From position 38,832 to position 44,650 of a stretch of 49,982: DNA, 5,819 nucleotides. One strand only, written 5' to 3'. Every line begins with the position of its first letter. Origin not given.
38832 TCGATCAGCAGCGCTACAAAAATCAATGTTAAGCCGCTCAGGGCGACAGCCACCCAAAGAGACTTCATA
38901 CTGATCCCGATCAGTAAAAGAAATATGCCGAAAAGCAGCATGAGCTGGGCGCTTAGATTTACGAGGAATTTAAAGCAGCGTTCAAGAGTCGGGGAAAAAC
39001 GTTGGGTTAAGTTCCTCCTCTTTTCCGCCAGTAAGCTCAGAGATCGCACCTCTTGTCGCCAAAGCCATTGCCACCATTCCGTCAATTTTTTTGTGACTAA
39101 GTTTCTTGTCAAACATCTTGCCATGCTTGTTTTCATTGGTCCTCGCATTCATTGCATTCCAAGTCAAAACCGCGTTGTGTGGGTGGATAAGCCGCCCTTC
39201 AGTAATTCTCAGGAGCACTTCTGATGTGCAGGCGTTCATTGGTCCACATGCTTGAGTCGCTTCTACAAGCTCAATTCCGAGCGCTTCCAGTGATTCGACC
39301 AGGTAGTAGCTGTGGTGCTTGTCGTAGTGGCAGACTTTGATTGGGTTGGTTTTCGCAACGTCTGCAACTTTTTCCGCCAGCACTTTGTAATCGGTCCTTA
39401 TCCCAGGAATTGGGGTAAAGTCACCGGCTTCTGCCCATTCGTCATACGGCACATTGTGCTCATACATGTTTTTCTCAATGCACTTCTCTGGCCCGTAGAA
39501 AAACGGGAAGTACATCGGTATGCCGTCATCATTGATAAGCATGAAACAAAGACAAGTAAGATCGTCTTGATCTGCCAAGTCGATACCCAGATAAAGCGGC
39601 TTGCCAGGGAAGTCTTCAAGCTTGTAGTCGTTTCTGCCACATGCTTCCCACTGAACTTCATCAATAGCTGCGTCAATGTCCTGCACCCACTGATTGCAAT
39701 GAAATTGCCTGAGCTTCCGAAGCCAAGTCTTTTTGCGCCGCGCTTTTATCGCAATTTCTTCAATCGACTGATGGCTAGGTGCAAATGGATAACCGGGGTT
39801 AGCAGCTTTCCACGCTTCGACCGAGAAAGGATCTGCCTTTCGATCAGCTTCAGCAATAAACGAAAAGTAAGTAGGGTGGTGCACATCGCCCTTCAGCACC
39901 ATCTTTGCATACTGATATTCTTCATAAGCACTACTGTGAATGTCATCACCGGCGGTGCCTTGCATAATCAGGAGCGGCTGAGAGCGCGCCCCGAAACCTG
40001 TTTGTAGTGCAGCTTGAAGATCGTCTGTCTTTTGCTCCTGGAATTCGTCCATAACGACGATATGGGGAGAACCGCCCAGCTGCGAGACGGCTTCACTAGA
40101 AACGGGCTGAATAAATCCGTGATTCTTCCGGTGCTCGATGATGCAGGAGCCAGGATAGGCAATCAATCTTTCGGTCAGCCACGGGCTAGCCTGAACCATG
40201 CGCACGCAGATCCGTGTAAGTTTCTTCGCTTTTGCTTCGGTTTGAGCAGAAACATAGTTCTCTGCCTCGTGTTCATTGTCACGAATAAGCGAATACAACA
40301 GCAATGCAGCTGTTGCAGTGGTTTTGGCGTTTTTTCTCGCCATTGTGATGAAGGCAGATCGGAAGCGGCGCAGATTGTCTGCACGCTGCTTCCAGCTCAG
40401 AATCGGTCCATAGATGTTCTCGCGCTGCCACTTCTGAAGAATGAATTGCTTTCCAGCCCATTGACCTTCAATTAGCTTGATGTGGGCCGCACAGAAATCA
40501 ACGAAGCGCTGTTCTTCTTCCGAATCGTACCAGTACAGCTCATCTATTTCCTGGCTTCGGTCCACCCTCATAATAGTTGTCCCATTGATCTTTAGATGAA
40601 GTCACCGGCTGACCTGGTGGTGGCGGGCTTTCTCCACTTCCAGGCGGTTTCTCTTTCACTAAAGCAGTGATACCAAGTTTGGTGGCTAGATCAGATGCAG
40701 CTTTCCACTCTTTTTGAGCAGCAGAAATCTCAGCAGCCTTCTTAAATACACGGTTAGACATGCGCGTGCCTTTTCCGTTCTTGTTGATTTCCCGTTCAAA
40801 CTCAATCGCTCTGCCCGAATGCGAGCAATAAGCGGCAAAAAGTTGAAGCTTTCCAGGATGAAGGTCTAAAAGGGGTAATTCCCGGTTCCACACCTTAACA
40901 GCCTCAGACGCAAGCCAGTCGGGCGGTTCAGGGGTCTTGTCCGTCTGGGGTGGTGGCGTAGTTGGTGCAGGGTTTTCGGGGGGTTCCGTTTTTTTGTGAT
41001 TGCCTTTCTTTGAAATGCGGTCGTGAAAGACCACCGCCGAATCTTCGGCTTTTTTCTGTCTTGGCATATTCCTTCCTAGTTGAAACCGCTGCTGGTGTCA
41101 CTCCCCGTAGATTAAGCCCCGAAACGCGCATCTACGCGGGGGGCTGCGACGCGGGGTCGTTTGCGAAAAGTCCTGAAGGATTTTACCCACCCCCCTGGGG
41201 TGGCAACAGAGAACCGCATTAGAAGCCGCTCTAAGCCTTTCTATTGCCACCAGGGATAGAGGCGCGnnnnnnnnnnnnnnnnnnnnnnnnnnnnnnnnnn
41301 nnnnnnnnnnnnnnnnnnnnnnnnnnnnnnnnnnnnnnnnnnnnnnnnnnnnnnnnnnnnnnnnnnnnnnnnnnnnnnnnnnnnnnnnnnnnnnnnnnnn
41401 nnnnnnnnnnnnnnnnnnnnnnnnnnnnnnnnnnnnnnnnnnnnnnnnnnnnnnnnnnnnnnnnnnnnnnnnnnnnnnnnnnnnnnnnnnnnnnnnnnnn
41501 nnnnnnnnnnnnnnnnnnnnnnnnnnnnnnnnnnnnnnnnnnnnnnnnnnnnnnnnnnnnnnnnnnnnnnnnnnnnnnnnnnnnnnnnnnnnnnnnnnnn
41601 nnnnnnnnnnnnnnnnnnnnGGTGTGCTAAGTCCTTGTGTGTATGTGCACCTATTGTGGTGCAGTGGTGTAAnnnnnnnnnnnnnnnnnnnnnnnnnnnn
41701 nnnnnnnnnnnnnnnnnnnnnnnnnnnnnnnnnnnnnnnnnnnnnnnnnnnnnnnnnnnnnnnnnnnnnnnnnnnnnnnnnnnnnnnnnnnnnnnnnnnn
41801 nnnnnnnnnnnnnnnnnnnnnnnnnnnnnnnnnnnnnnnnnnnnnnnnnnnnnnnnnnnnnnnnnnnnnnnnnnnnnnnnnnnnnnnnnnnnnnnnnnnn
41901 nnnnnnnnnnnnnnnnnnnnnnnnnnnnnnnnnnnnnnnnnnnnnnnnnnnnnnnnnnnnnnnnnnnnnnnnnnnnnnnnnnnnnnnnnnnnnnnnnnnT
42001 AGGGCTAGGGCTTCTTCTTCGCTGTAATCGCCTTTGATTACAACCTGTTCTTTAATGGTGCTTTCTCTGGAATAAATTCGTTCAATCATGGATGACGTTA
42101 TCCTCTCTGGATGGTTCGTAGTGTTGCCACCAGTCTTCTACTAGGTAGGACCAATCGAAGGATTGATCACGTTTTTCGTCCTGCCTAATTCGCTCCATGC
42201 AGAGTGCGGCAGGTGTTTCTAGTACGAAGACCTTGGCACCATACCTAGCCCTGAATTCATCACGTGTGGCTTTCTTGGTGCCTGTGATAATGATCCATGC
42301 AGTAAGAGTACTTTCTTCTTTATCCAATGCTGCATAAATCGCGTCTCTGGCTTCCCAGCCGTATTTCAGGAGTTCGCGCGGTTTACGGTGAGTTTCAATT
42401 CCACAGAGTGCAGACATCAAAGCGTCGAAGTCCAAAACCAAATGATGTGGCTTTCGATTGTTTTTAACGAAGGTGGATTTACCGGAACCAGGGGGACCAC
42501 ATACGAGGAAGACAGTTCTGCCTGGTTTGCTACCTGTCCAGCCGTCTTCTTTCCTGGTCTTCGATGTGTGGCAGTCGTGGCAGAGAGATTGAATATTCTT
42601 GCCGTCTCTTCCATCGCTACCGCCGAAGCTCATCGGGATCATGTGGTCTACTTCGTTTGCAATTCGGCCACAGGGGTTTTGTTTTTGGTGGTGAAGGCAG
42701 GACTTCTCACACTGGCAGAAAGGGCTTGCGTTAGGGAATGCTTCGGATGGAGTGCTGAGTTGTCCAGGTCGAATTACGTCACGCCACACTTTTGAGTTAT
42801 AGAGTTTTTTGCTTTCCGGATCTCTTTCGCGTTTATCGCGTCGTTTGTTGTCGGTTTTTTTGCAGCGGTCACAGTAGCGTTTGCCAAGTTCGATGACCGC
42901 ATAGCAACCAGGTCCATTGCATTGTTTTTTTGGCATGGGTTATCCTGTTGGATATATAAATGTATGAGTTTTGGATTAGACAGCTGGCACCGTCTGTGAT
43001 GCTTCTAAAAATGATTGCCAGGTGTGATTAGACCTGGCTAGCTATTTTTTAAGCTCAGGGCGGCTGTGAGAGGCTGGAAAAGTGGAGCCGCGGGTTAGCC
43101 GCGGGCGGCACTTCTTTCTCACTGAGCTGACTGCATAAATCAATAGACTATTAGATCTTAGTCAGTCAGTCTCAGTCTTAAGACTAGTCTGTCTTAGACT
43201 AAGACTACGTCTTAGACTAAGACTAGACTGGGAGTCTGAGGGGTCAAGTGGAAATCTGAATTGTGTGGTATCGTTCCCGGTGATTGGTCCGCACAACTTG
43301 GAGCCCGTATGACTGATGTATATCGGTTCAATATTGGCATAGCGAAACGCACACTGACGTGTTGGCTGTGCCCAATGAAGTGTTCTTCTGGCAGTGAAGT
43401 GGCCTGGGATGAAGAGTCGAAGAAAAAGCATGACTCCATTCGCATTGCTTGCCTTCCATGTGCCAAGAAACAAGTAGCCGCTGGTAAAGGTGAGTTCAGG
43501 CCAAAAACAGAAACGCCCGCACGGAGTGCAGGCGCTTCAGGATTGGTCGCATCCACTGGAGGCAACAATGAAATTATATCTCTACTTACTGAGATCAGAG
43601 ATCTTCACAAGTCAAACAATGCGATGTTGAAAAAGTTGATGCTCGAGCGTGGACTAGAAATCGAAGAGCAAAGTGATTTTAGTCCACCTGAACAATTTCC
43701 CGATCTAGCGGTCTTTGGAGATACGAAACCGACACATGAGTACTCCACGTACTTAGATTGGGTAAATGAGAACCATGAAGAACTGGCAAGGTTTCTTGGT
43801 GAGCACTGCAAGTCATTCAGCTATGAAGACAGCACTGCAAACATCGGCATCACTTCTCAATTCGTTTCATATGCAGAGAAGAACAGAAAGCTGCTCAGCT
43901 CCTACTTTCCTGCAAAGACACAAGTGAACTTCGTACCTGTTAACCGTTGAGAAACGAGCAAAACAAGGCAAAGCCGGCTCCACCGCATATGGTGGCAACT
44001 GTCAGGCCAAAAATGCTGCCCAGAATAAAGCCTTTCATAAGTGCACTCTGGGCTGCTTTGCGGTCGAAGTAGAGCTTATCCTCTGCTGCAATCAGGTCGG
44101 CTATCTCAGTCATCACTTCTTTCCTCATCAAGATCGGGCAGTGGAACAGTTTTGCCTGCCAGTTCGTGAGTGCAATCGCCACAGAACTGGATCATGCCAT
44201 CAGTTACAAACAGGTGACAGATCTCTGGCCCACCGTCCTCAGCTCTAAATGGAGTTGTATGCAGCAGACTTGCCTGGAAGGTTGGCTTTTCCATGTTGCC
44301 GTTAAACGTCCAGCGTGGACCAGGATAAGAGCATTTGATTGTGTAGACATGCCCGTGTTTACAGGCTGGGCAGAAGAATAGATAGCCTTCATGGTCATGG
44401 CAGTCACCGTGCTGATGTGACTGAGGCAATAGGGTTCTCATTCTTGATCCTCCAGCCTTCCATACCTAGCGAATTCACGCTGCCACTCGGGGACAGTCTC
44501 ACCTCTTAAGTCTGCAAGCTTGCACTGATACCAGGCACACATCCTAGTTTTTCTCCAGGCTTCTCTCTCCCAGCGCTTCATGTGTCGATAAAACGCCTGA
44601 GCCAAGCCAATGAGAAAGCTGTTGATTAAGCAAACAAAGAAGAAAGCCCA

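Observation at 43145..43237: Extreme local enrichment of the AGACT/AGTCT pentamer forming overlapping palindromes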

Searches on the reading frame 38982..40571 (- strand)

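Call 9: search_protein_families(library=pfam, proteins=[window:38982-40571:-], max_evalue=0.01)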
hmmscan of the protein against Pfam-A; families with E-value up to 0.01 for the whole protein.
window:38982-40571:- (529 aa): 2 families
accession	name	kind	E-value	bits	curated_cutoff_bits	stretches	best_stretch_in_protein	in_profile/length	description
PF20441.4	TerL_nuclease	-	8.9e-30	104.3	24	1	233-506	5-279/286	Terminase large subunit, endonuclease domain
PF03354.21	TerL_ATPase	-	5.1e-22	78.9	23.7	1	53-223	6-177/178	Terminase large subunit, ATPase domain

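Call 10: search_protein_families(library=phrogs, proteins=[window:38982-40571:-], max_evalue=0.01)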
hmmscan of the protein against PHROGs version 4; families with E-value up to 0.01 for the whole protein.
window:38982-40571:- (529 aa): 7 families
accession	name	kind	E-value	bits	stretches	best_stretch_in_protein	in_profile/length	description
phrog_9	-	head and packaging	3.7e-115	387.6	1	14-520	179-674/812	terminase large subunit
phrog_2699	-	head and packaging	8.8e-61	206.5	1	218-516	1-300/315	terminase large subunit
phrog_4914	-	head and packaging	2.7e-22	80.4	1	10-130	46-165/213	terminase large subunit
phrog_10517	-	head and packaging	1.7e-16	61.4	1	7-116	70-176/207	terminase large subunit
phrog_7331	-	head and packaging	9.3e-11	42.3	1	426-513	8-96/113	terminase large subunit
phrog_2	-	head and packaging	7.4e-09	35.9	1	42-506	263-589/807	terminase large subunit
phrog_37124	-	unknown function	0.0037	18.1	1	331-447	2-131/143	-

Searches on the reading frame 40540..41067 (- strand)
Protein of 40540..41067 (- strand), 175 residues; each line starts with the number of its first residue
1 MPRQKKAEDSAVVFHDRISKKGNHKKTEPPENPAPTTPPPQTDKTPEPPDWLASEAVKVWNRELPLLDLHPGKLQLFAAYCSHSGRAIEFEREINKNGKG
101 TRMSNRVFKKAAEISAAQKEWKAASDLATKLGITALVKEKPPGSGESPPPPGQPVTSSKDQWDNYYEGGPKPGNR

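Call 9: search_protein_families(library=pfam, proteins=[window:40540-41067:-], max_evalue=0.01)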
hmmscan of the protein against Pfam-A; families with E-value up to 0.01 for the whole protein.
window:40540-41067:- (175 aa): 1 family
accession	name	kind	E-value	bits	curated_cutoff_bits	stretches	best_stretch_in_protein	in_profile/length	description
PF05119.17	Terminase_4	-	8e-06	26.6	24.7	1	60-134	5-84/98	Phage terminase, small subunit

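Call 10: search_protein_families(library=phrogs, proteins=[window:40540-41067:-], max_evalue=0.01)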
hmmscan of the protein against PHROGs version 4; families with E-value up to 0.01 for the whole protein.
window:40540-41067:- (175 aa): 1 family
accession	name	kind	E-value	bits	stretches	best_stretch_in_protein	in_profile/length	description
phrog_83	-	head and packaging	7.7e-14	52.8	1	20-134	54-174/246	terminase small subunit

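Call 90: find_encoding_contigs(protein=window:40540-41067:-, flank=4500, max_places=10)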
Protein window:40540-41067:- (175 aa): 1 contig read that carries it; 1 place shown.
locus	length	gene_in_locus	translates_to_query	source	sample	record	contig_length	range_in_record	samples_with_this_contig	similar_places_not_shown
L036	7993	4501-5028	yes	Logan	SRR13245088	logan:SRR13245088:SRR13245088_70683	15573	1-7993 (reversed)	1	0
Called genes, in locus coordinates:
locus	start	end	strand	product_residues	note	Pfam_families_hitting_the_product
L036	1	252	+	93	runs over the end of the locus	-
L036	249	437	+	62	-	-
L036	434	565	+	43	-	-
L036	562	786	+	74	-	-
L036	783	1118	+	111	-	PF20137:BubE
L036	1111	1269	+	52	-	-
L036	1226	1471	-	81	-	-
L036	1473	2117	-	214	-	-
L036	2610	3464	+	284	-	PF01844:HNH (weak), PF13671:AAA_33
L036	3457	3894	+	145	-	-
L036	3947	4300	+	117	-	-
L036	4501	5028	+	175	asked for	PF05119:Terminase_4 (weak)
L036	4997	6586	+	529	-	PF03354:TerL_ATPase, PF20441:TerL_nuclease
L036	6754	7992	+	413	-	?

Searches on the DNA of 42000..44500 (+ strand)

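Call 6: search_dna_similar(query=window:42000-44500:+, collection=phages, mode=distant, max_rows=30)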
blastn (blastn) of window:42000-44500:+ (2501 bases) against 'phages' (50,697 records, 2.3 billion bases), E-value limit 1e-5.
Records with a match: 5; places in all: 5; records where one place covers at least 80% of the query: 0.
Best place of each record, by identity: 60-80% 5.
By first word of the organism name: Erwinia 5.
By host as written in the record: Erwinia amylovora ATCC 29780 5.
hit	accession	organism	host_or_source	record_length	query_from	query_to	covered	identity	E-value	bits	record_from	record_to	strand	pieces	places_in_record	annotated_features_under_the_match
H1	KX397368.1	Erwinia phage vB_EamM_Huxley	Erwinia amylovora ATCC 29780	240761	2135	2222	4%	75.0%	3e-6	61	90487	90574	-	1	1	putative ammonia monooxygenase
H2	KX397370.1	Erwinia phage Machina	Erwinia amylovora ATCC 29780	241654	2135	2222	4%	75.0%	3e-6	61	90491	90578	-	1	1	putative ammonia monooxygenase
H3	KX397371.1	Erwinia phage vB_EamM_Parshik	Erwinia amylovora ATCC 29780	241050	2135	2222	4%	75.0%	3e-6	61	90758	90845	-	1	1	putative ammonia monooxygenase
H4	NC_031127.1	Erwinia phage vB_EamM_Huxley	Erwinia amylovora ATCC 29780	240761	2135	2222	4%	75.0%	3e-6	61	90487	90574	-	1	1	putative ammonia monooxygenase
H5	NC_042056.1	Erwinia phage Machina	Erwinia amylovora ATCC 29780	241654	2135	2222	4%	75.0%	3e-6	61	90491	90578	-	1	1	putative ammonia monooxygenase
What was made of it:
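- Tried and rejected: GenBank phages (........), distant blastn: no relatives (call 6).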

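Call 42: search_rna_families(source=window, start=42700, end=43600, threshold=evalue, max_evalue=1)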
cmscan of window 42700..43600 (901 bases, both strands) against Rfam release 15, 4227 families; matches with E-value up to 1: 2.
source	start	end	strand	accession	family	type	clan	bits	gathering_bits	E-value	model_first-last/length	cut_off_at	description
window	43172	43239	+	RF03257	mir-4427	Gene; miRNA;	-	24.4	86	0.014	1-68/68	no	mir-4427 microRNA precursor family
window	43442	43553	-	RF02629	RmaA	Gene; sRNA;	-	22.1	57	0.32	1-113/113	no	Regulator of motility and amylovoran A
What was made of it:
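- On Known structured RNA families (Rfam 15): Only sub-threshold hits were found: mir-4427 at 24 bits against a threshold of 86, and RmaA at 22 against 57 (call 42).
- No Rfam family reached its threshold (call 42).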
